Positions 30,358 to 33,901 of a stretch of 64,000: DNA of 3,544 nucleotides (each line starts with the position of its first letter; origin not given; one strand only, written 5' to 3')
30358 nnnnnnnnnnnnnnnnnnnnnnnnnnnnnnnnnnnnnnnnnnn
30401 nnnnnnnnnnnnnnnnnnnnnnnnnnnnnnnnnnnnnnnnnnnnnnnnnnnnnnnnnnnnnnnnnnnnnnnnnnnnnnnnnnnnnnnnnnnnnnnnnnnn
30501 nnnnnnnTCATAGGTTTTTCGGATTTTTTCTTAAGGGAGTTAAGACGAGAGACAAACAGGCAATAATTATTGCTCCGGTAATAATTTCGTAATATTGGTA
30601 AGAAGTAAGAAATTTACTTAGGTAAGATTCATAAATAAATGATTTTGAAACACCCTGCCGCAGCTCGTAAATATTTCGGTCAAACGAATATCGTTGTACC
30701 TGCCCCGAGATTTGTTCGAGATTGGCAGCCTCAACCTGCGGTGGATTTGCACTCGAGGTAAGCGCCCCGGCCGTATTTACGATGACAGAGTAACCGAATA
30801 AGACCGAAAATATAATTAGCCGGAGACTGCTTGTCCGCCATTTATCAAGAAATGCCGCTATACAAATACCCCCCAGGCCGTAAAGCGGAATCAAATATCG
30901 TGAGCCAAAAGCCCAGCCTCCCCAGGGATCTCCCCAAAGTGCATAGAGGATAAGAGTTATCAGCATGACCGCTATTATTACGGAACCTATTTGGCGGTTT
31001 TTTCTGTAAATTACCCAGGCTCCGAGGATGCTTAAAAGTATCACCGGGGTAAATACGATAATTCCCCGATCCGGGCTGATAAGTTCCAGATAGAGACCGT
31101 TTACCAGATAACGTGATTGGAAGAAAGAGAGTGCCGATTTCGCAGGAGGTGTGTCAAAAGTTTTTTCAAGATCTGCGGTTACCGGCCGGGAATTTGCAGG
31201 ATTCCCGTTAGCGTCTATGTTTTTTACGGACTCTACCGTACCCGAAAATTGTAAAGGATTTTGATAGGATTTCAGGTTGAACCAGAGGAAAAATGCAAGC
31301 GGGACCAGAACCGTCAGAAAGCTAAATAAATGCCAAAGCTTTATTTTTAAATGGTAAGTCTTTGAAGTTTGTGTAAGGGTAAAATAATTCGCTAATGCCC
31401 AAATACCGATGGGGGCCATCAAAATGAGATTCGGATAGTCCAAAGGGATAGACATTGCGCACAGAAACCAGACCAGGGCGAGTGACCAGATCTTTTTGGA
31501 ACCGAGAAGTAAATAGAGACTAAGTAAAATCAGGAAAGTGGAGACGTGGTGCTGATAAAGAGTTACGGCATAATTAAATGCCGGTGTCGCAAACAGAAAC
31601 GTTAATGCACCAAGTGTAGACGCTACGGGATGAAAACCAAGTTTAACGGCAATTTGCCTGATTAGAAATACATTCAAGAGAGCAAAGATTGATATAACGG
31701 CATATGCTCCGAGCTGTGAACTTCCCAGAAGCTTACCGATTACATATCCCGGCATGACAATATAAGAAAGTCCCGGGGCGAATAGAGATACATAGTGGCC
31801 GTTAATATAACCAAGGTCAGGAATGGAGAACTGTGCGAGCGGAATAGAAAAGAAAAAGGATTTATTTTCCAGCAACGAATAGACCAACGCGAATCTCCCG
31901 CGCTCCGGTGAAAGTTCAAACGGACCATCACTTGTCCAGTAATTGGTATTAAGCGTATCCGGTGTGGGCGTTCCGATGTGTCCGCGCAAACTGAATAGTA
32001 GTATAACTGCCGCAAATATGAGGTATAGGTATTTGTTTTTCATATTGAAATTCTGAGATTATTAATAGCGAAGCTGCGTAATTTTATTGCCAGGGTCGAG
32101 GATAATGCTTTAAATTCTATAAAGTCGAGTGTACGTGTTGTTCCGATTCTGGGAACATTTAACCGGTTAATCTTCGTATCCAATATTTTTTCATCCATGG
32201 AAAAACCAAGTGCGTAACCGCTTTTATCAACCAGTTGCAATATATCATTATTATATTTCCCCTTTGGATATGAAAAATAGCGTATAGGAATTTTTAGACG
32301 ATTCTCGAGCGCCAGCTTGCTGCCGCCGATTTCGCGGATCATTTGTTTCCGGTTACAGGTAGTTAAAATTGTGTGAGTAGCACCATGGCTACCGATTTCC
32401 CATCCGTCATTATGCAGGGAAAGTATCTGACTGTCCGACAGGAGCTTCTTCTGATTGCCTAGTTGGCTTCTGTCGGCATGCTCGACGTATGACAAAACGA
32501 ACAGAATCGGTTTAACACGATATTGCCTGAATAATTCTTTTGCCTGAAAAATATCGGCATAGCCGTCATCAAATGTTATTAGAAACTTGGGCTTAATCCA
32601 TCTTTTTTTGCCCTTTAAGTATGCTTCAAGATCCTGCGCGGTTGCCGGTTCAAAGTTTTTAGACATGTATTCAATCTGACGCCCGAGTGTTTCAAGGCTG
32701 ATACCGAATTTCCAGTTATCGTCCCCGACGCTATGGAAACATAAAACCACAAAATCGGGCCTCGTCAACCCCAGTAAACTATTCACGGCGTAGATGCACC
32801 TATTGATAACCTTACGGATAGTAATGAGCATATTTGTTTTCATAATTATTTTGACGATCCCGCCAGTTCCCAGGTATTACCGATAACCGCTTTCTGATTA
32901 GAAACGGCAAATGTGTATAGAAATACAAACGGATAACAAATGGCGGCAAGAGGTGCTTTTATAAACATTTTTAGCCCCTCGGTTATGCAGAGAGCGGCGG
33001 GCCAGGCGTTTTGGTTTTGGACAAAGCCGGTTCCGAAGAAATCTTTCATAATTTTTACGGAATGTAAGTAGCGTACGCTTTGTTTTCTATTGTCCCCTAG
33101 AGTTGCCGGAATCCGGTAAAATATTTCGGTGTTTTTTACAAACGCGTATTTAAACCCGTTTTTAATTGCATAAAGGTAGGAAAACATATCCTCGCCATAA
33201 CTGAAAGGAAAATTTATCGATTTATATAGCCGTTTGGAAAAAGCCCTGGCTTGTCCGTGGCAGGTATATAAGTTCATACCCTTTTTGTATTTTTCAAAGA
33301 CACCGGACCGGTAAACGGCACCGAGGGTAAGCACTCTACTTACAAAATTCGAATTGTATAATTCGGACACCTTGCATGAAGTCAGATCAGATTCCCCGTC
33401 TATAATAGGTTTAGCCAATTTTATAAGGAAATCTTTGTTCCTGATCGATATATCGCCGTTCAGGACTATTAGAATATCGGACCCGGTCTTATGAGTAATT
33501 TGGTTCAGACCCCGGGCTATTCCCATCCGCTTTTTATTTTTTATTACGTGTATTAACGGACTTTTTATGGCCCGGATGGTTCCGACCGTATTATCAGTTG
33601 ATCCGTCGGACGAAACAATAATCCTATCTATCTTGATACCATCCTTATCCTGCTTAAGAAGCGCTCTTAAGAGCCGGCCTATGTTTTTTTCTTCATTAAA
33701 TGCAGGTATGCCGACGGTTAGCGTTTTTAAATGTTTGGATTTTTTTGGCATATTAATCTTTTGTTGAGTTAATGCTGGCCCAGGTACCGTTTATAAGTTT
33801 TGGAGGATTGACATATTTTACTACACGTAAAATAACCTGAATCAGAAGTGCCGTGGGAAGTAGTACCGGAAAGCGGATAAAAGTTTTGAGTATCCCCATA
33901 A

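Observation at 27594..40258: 12.7-kb co-directional glycosylation operon next to PT-rich surface proteins: possible protein O-glycosylation (Ppm1+PMT-like logic)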

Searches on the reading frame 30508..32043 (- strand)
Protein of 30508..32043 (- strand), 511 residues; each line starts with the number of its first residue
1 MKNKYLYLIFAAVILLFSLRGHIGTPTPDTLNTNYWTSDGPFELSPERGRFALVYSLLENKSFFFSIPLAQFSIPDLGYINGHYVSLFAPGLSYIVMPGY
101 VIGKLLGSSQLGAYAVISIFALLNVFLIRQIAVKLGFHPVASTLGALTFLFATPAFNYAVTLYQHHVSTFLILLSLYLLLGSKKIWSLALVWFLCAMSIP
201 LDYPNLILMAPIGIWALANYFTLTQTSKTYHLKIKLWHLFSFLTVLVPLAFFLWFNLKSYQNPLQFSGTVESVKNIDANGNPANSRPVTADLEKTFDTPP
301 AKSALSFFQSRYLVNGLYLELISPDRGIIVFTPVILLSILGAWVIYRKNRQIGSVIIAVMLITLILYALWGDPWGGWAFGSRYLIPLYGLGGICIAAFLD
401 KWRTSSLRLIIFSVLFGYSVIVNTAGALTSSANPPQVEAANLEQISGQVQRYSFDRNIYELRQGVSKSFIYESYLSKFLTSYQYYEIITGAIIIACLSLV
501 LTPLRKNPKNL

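Call 3: search_protein_families(library=pfam, proteins=[window:30508-32043:-], max_evalue=0.01)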
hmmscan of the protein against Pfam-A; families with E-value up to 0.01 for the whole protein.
window:30508-32043:- (511 aa): 0 families

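Call 6: search_protein_families(library=ncbifam, proteins=[window:30508-32043:-], max_evalue=0.1)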
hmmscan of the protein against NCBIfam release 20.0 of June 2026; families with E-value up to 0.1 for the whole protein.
window:30508-32043:- (511 aa): 1 family
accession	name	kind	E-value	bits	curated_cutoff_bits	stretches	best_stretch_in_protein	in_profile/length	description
NF047440.1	LA3751_2_3_fam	subfamily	7.2e-16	58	200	2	326-433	281-392/460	LA_3751/LA_3752 family putative glycosyltransferase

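Call 15: search_solved_structures(query=window:30508-32043:-, max_evalue=10)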
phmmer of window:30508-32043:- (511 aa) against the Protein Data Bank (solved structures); distinct sequences matched with E-value up to 10: 1.
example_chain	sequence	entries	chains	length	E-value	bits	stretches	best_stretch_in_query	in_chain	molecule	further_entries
1o4s_A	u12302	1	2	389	1.4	10.7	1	417-474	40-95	Aspartate aminotransferase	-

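Call 17: find_homologous_proteins(query=window:30508-32043:-)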
Query window:30508-32043:- (511 aa): 1417 proteins with E <= 0.001 among 8000 candidates; the best 120 are listed.
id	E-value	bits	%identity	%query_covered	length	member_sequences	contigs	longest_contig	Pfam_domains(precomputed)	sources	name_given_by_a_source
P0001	0.0e+0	1131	100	100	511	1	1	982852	-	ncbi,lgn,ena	-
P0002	1.1e-170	587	55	95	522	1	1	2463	-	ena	-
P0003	9.3e-170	584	53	96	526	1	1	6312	-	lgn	-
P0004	4.5e-169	581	53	99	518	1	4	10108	-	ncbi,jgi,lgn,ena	-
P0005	2.5e-168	579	54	97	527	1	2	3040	-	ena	-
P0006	3.4e-168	579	53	96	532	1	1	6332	-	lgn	-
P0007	3.9e-167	575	54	96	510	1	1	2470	-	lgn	-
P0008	1.1e-166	574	53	95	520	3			-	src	-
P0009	2.9e-166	572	53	98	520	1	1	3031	-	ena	-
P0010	2.9e-166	572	52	98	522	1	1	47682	-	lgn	-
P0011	3.2e-166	572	52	98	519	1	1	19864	-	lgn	-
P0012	5.5e-166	571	52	98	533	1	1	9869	-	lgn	-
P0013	6.2e-166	571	53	96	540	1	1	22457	-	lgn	-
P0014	1.5e-165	570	53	93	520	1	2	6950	-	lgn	-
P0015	2.8e-165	569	52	97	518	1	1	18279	-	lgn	-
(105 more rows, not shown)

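Call 21: search_solved_structures(query=A1, max_evalue=10)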
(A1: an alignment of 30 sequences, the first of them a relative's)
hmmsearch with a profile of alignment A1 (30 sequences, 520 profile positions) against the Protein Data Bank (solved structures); distinct sequences matched with E-value up to 10: 0.

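Call 35: predict_structure(alignment_id=A1)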
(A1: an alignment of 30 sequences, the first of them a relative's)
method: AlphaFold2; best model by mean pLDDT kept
length: 511 residues; sequences in the alignment: 30
mean_pLDDT: 88.1   pTM: 0.90
mean pLDDT of the five models: 88.1, 88.0, 86.5, 86.4, 84.6
residues with pLDDT >= 90: 328; 70-90: 134; 50-70: 29; < 50: 20
segments of 3 or more residues with pLDDT < 50: 286-298, 373-375
pLDDT, mean of each block of 10 residues (from residue 1): 76 97 91 90 90 96 94 90 91 96 96 97 98 95 97 96 94 96 90 95 88 92 86 89 94 95 84 86 60 46 55 79 87 95 96 95 86 63 92 97 91 97 94 78 76 88 95 96 98 94 63 43
secondary structure, 60 per line:
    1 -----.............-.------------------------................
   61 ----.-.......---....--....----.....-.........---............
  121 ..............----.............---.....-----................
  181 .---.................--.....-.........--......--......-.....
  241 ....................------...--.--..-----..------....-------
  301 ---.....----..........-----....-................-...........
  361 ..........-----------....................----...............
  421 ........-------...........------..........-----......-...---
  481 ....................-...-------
elements in order: H6-18 H45-60 H67-73 E77-80 E83-86 H91-95 H97-105 H109-134 H139-151 H155-159 H165-181 H185-201 H204-208 H210-218 E221-226 E229-234 H236-260 H290-293 H304-308 H313-322 H328-331 H333-348 H350-370 H382-401 H406-428 H436-446 H453-462 H469-473 H481-500

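Call 40: fold_search(model_id=the predicted structure, library=pdb)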
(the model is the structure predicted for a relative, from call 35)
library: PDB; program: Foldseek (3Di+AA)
matches with E <= 10: 331; with E <= 0.001: 4
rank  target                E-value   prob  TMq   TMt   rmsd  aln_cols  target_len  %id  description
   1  5ezm                  7.0e-05  1.00  0.46  0.44  12.0       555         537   14  Crystal Structure of ArnT from Cupriavidus metallidurans in the apo state (released 2016-02-17)
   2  7bvc_A                2.5e-04  1.00  0.44  0.24  16.4       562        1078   12  Cryo-EM structure of Mycobacterium smegmatis arabinosyltransferase EmbA-EmbB-AcpM2 in complex with ethambutol (released 2020-04-29)
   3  5f15                  7.2e-04  1.00  0.45  0.43  11.4       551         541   13  Crystal Structure of ArnT from Cupriavidus metallidurans bound to Undecaprenyl phosphate (released 2016-02-17)
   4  9i5k_A                9.9e-04  1.00  0.43  0.44  10.7       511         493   12  Structure of the Chaetomium thermophilum Pmt4 homodimer (C2 symmetry) (released 2025-12-24)
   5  7oci_F                1.5e-03  1.00  0.38  0.31  15.0       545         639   11  Cryo-EM structure of yeast Ost6p containing oligosaccharyltransferase complex (released 2022-02-16)
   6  8age_A                1.9e-03  1.00  0.42  0.34  13.2       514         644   11  Structure of yeast oligosaccharylransferase complex with acceptor peptide bound (released 2022-12-07)
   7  7bvh_A                2.2e-03  1.00  0.41  0.23  15.2       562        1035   12  Crystal structure of arabinosyltransferase EmbC2-AcpM2 complex from Mycobacterium smegmatis complexed with di-arabinos (released 2020-04-29)
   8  7bvf_A                3.1e-03  1.00  0.43  0.23  16.0       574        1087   11  Cryo-EM structure of Mycobacterium tuberculosis arabinosyltransferase EmbA-EmbB-AcpM2 in complex with ethambutol (released 2020-04-29)
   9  9s6u_A                6.0e-03  1.00  0.44  0.42   8.2       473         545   14  Ternary cryo-EM structure of human ALG9 with Dol25-PP-GlcNAc2Man8, Dol25-P-Man and Fab (released 2026-03-18)
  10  8agb_A                7.2e-03  1.00  0.42  0.35  14.2       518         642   12  Structure of yeast oligosaccharylransferase complex with lipid-linked oligosaccharide bound (released 2022-12-07)
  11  9s6s_A                8.6e-03  1.00  0.41  0.39   9.2       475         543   15  Ternary cryo-EM structure of human ALG9 with Dol25-PP-GlcNAc2Man6, Dol25-P-Man and Fab (released 2026-03-18)
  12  9dm5                  9.0e-03  1.00  0.36  0.45  12.0       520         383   14  Product-Bound mannosyltransferase PimE (released 2025-06-25)
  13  6ezn_F                9.8e-03  1.00  0.40  0.33  14.2       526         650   12  Cryo-EM structure of the yeast oligosaccharyltransferase (OST) complex (released 2018-01-17)
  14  9s6r_A                1.0e-02  1.00  0.41  0.51  10.9       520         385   10  Ternary cryo-EM structure of yeast ALG3 with Dol25-PP-GlcNAc2Man5, Dol25-P-Man, and Fab (released 2026-03-18)
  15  9i5l_A                1.1e-02  1.00  0.32  0.24   6.2       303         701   14  Structure of the Chaetomium thermophilum Pmt4 homodimer (C1 symmetry) (released 2025-12-24)
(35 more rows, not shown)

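Call 54: search_protein_families(library=pfam, alignment_id=A1, max_evalue=1)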
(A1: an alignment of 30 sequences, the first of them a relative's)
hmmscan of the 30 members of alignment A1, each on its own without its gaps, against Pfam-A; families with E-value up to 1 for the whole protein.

A. member 1, P0001 (511 aa): 1 family
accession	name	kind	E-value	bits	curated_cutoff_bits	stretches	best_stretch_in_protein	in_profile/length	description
PF11044.13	TMEMspv1-c74-12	-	0.87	10.2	25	1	242-276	8-42/49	Plectrovirus spv1-c74 ORF 12 transmembrane protein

B. families by the number of members that match (of 30 scanned): 10 families
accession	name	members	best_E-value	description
PF15971.10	Mannosyl_trans4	2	0.0022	DolP-mannose mannosyltransferase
PF03901.23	Glyco_transf_22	1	5.5e-06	Alg9-like mannosyltransferase family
PF12832.13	MFS_1_like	1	0.00097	MFS_1 like family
PF06598.16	Chlorovi_GP_rpt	1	0.018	Chlorovirus glycoprotein repeat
PF15706.10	TMEM132_C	1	0.03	TMEM132 C-terminal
PF06024.17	Orf78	1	0.16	Orf78 (ac78)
PF11833.13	CPP1-like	1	0.17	Protein CHAPERONE-LIKE PROTEIN OF POR1-like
PF05767.17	Pox_A14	1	0.2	Poxvirus virion envelope protein A14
PF08179.17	SspP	1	0.5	Small acid-soluble spore protein P family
PF11044.13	TMEMspv1-c74-12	1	0.87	Plectrovirus spv1-c74 ORF 12 transmembrane protein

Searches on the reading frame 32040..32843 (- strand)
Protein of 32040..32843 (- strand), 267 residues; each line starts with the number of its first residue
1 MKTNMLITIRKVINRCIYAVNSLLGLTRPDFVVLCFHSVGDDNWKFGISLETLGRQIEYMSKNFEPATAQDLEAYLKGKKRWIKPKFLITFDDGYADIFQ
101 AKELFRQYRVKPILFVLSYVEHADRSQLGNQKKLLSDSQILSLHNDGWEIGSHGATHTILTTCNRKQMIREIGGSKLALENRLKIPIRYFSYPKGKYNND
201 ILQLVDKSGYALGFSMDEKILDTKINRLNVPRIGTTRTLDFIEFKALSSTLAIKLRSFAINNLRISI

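Call 3: search_protein_families(library=pfam, proteins=[window:32040-32843:-], max_evalue=0.01)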
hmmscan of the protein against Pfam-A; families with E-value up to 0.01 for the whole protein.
window:32040-32843:- (267 aa): 2 families
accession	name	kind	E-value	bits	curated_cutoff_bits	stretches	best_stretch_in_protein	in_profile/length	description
PF01522.26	Polysacc_deac_1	-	5.2e-20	72.1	23.1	1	84-211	6-122/124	Polysaccharide deacetylase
PF10096.14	DUF2334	-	0.00046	20.3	26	1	96-171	16-86/203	Uncharacterized protein conserved in bacteria (DUF2334)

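Call 6: search_protein_families(library=ncbifam, proteins=[window:32040-32843:-], max_evalue=0.1)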
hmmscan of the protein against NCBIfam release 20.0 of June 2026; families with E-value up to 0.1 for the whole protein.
window:32040-32843:- (267 aa): 10 families
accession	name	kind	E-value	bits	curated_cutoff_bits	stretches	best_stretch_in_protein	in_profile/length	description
TIGR03938.2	deacetyl_PgaB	equivalog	5.8e-14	51.3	321.9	2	30-154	2-142/621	poly-beta-1,6-N-acetyl-D-glucosamine N-deacetylase PgaB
TIGR02764.1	spore_ybaN_pdaB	equivalog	1.2e-10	41.5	237.4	1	89-211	10-122/191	polysaccharide deacetylase family sporulation protein PdaB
TIGR03933.1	PIA_icaB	equivalog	1.4e-08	34.5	248.35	1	48-234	35-228/245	intercellular adhesin biosynthesis polysaccharide N-deacetylase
TIGR04243.1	nodulat_NodB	equivalog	9.7e-08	31.7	240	1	87-219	4-128/197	chitooligosaccharide deacetylase NodB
NF011177.0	PRK14582.1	equivalog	9.9e-08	30.7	923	1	29-109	47-132/671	poly-beta-1,6-N-acetyl-D-glucosamine N-deacetylase PgaB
TIGR02884.1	spore_pdaA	equivalog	7.2e-06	25.9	298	1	85-211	37-154/224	delta-lactam-biosynthetic de-N-acetylase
NF011176.0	PRK14581.1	equivalog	1.4e-05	23.5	1091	1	29-114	47-137/673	poly-beta-1,6-N-acetyl-D-glucosamine N-deacetylase PgaB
TIGR03006.1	pepcterm_polyde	equivalog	0.00081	18.6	276.2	1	104-211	42-140/272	XrtA system polysaccharide deacetylase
TIGR02873.1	spore_ylxY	hypoth_equivalog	0.00084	18.6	391.5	1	143-207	133-197/268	probable sporulation protein, polysaccharide deacetylase family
NF045820.1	PgAcgDacpgdA_Strep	equivalog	0.0056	15.5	800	1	70-208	253-381/463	peptidoglycan-N-acetylglucosamine deacetylase PgdA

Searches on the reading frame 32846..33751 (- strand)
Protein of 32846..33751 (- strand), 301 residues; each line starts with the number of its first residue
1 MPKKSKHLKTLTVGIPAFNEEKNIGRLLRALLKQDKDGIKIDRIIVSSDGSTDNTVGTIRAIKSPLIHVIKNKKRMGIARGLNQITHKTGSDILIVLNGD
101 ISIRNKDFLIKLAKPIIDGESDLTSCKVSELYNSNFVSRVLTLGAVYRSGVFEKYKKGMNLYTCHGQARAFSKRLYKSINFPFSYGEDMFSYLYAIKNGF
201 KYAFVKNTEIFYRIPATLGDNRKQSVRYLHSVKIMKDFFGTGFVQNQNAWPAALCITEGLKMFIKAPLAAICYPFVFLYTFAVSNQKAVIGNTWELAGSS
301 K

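Call 3: search_protein_families(library=pfam, proteins=[window:32846-33751:-], max_evalue=0.01)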
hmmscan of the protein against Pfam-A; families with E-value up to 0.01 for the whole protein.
window:32846-33751:- (301 aa): 3 families
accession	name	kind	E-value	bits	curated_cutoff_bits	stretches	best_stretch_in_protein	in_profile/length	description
PF00535.33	Glycos_transf_2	-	1.2e-20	74.6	23.3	1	12-177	1-165/168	Glycosyl transferase family 2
PF13641.12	Glyco_tranf_2_3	-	6.5e-13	49.7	27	1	11-225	3-224/230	Glycosyltransferase like family 2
PF13632.12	Glyco_trans_2_3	-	0.00032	21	27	1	166-274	74-183/198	Glycosyl transferase family group 2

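Call 6: search_protein_families(library=ncbifam, proteins=[window:32846-33751:-], max_evalue=0.1)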
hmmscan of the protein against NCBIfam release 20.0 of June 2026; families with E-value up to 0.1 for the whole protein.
window:32846-33751:- (301 aa): 17 families
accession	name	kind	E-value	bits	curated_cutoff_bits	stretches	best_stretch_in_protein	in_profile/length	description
TIGR03937.1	PgaC_IcaA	equivalog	2.2e-10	40.1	422.3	1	3-105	39-140/407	poly-beta-1,6-N-acetyl-D-glucosamine synthase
TIGR04283.1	glyco_like_mftF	equivalog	1.9e-09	37.4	182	1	12-151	2-131/221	TIGR04283 family arsenosugar biosynthesis glycosyltransferase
NF041875.1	EPS_EpsD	equivalog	1.1e-06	28.4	370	1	12-109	2-97/325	exopolysaccharide biosynthesis glycosyltransferase EpsD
NF010496.0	PRK13915.1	equivalog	1.2e-06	27.9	262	1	5-119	27-145/307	glucosyl-3-phosphoglycerate synthase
TIGR03965.1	mycofact_glyco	equivalog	4.5e-06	25.8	280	1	5-128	70-191/467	mycofactocin biosynthesis glycosyltransferase MftF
TIGR04195.1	S_glycosyl_SunS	equivalog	9.5e-05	21.4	350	1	8-114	56-156/421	SunS family peptide S-glycosyltransferase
TIGR03469.1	HpnB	hypoth_equivalog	0.00067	18.8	379.25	1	10-64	45-97/386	hopene-associated glycosyltransferase HpnB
NF007482.0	PRK10073.1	equivalog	0.00069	18.7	423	1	8-71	5-67/334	glycosyltransferase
NF058614.1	PPMAGASynPpgS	equivalog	0.00072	19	370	1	15-181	6-167/226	polyprenyl-phospho-N-acetylgalactosaminyl synthase PpgS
TIGR04182.1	glyco_TIGR04182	equivalog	0.0011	18.5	325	1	12-178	3-158/293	S-layer glycoprotein N-glycosyltransferase AglJ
NF038302.1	EPS_HpsE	equivalog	0.0032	16.5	300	1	11-64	3-56/307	hormogonium polysaccharide biosynthesis glycosyltransferase HpsE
NF041865.1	EpsU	equivalog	0.0057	15.7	700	1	6-119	36-150/394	exopolysaccharide biosynthesis GT2 family glycosyltransferase EpsU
NF007986.1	PRK10714.1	equivalog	0.0094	15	529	1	6-102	3-102/316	undecaprenyl-phosphate 4-deoxy-4-formamido-L-arabinose transferase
NF050819.1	PolSacchBiosHfsG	equivalog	0.011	14.9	500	1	10-114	13-115/302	polysaccharide biosynthesis protein HfsG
TIGR04242.1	nodulat_NodC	equivalog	0.015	14.3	550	0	6-118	45-158/395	chitooligosaccharide synthase NodC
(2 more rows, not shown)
